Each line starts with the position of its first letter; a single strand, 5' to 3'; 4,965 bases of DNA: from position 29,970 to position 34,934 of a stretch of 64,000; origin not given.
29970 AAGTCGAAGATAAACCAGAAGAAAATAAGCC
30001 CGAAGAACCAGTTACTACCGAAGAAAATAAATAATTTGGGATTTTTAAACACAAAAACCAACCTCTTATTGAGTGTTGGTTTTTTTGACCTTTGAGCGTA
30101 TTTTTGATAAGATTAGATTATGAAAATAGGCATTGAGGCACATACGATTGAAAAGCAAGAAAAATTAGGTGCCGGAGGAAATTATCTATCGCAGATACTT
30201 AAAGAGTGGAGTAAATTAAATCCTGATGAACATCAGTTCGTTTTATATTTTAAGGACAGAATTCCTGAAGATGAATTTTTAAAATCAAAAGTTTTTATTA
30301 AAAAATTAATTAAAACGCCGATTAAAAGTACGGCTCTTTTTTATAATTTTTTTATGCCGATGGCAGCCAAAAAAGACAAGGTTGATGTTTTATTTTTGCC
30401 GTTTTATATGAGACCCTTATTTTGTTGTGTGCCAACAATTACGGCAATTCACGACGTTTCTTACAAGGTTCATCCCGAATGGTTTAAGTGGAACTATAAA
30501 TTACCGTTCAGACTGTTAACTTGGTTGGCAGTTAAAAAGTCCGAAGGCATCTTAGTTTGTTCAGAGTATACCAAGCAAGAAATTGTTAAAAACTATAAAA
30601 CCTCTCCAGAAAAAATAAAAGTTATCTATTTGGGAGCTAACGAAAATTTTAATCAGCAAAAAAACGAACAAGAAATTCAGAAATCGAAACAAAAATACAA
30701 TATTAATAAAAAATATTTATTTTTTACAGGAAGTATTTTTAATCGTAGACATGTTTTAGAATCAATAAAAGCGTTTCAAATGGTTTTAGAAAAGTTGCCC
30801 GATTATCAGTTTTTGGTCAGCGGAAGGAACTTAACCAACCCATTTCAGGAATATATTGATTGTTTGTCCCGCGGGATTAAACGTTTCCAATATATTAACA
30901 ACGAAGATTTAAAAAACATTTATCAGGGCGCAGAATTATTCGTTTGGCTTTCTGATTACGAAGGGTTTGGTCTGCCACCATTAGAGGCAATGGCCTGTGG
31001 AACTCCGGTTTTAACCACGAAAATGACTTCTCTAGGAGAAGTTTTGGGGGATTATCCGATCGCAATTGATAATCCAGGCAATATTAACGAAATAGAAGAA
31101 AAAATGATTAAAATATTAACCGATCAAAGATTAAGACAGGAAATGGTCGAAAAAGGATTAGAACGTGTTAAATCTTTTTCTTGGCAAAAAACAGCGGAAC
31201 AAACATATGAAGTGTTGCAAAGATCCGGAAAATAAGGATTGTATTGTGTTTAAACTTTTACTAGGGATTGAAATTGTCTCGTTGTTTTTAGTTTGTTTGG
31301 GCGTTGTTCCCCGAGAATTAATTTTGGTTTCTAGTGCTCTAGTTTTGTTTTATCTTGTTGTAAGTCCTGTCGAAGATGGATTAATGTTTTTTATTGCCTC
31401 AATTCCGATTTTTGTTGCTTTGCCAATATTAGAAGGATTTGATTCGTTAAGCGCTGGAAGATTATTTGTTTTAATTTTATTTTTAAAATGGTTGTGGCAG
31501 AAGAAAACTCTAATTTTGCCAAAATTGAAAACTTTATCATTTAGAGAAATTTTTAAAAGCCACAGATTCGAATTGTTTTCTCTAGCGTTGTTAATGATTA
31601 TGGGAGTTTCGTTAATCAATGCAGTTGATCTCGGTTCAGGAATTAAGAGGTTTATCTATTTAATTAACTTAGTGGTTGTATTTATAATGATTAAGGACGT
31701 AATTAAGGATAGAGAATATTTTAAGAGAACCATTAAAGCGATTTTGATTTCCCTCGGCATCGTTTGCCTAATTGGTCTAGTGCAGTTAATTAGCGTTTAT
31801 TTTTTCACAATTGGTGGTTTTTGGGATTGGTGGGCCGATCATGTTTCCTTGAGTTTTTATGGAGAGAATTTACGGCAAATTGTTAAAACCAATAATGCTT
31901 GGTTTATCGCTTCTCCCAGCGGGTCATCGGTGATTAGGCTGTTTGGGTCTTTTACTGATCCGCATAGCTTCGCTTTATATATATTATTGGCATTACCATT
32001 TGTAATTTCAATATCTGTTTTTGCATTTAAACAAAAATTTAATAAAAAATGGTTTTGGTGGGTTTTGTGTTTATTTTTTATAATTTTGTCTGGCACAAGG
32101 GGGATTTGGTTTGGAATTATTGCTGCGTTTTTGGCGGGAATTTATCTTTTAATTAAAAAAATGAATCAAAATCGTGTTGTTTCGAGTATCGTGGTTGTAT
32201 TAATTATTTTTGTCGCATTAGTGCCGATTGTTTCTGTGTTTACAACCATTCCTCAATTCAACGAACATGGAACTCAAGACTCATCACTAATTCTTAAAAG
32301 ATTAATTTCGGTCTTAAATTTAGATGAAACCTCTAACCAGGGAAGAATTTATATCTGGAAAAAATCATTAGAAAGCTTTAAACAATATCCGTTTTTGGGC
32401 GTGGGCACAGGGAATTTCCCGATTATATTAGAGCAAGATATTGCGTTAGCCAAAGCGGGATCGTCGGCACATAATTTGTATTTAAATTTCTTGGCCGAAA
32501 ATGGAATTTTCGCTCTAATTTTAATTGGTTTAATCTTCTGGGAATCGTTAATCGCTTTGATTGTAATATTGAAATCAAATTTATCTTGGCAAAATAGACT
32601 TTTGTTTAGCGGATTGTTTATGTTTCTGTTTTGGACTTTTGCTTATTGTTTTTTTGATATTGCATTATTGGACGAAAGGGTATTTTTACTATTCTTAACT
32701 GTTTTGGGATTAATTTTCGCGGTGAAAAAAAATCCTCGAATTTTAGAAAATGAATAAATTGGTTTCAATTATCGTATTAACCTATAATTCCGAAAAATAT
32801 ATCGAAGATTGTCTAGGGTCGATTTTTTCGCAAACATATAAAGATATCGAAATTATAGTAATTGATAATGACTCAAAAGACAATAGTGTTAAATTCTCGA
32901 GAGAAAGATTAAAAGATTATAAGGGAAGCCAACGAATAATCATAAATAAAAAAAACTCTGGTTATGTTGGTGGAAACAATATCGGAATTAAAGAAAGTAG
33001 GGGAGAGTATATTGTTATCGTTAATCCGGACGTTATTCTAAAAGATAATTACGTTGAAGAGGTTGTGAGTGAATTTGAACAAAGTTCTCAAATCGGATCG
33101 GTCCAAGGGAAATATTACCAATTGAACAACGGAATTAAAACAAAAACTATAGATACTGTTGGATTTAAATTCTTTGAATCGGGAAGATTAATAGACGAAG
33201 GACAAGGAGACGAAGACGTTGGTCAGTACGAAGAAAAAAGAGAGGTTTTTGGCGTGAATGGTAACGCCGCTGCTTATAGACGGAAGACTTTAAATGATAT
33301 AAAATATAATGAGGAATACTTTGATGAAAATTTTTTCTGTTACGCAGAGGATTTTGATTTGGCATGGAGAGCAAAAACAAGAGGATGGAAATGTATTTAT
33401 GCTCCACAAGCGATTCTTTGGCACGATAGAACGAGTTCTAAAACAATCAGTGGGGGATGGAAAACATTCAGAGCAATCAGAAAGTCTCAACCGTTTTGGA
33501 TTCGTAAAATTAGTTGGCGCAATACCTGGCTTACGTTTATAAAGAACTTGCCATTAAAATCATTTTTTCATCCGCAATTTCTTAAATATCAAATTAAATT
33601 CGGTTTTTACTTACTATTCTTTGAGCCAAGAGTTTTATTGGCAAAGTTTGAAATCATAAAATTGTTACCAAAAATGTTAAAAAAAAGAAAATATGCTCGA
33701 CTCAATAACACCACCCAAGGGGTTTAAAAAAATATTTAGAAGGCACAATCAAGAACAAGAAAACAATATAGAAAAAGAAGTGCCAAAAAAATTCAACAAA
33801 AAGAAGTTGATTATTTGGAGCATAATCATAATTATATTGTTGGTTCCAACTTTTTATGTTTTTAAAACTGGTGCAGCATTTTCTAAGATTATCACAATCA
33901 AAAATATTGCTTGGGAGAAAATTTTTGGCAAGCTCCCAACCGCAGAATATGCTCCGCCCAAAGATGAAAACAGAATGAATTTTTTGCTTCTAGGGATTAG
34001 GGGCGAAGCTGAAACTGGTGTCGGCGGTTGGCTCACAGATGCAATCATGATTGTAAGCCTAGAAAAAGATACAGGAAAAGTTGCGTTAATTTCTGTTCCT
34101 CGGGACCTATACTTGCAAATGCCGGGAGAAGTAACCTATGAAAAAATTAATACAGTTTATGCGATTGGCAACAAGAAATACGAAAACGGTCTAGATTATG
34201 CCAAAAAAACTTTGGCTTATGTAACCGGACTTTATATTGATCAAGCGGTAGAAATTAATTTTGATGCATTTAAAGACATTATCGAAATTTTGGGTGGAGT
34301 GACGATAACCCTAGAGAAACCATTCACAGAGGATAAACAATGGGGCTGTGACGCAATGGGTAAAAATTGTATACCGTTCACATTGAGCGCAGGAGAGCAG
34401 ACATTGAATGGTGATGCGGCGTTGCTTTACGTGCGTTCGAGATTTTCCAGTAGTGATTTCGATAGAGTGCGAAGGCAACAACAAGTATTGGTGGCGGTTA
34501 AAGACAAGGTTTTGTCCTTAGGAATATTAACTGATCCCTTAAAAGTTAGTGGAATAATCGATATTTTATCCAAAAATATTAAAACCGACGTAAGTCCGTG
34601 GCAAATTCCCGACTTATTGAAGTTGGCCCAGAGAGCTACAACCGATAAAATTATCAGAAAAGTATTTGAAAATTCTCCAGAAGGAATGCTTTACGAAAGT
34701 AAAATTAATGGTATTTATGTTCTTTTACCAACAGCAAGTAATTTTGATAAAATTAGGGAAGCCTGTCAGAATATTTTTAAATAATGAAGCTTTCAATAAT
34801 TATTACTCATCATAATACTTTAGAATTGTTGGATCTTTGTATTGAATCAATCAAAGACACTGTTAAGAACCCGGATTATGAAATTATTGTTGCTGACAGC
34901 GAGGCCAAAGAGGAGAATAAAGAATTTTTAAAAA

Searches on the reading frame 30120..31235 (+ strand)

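Call 7: search_protein_families(library=pfam, proteins=[window:30120-31235:+], max_evalue=0.00001)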
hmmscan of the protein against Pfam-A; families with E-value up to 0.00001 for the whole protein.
window:30120-31235:+ (371 aa): 5 families
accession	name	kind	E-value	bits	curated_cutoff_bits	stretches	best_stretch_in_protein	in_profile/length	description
PF00534.26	Glycos_transf_1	-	9.1e-30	103.9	26.4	1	187-347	5-170/172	Glycosyl transferases group 1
PF13692.12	Glyco_trans_1_4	-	2.9e-19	70.2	27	1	198-335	2-142/142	Glycosyl transferases group 1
PF13439.12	Glyco_transf_4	-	1.9e-10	41.5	28.5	1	67-174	52-167/170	Glycosyltransferase Family 4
PF13524.12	Glyco_trans_1_2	-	3.8e-10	40.3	25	1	222-361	5-141/144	Glycosyl transferase-like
PF20706.3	GT4-conflict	-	4.6e-08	32.9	26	1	260-312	271-323/385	Family 4 Glycosyltransferase in conflict systems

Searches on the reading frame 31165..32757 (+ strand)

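Call 7: search_protein_families(library=pfam, proteins=[window:31165-32757:+], max_evalue=0.00001)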
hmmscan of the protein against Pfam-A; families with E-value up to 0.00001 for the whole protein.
window:31165-32757:+ (530 aa): 1 family
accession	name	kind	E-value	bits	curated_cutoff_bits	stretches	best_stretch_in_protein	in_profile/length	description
PF04932.20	Wzy_C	-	8.5e-23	81.2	31.7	1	300-454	4-148/149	O-Antigen ligase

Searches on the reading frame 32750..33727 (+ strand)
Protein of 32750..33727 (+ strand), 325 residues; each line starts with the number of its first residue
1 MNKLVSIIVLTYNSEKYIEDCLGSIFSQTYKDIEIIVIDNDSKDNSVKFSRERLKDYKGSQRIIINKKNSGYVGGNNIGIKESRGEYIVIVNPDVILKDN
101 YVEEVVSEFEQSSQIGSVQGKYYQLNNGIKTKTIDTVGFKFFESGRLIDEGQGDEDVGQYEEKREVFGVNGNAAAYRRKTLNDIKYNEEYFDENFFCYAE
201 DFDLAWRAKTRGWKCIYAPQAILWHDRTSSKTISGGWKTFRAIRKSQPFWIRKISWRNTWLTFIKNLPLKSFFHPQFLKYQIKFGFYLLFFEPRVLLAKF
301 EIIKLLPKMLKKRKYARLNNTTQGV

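Call 8: search_protein_families(library=pfam, proteins=[window:32750-33727:+], max_evalue=0.00001)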
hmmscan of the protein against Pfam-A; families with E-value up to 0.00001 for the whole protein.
window:32750-33727:+ (325 aa): 3 families
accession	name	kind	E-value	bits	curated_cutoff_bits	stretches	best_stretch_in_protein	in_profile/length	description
PF00535.33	Glycos_transf_2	-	3.8e-28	99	23.3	1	6-182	1-165/168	Glycosyl transferase family 2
PF13641.12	Glyco_tranf_2_3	-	5.7e-21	76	27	1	5-230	3-216/230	Glycosyltransferase like family 2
PF13632.12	Glyco_trans_2_3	-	1.3e-10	41.8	27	1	87-259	1-142/198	Glycosyl transferase family group 2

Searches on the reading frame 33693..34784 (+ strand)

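Call 8: search_protein_families(library=pfam, proteins=[window:33693-34784:+], max_evalue=0.00001)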
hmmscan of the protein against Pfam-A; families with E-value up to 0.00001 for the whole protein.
window:33693-34784:+ (363 aa): 1 family
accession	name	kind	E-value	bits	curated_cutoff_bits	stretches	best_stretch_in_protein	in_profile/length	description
PF03816.19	LytR_cpsA_psr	-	4.5e-36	124.7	24.6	1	115-273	2-148/150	LytR_cpsA_psr family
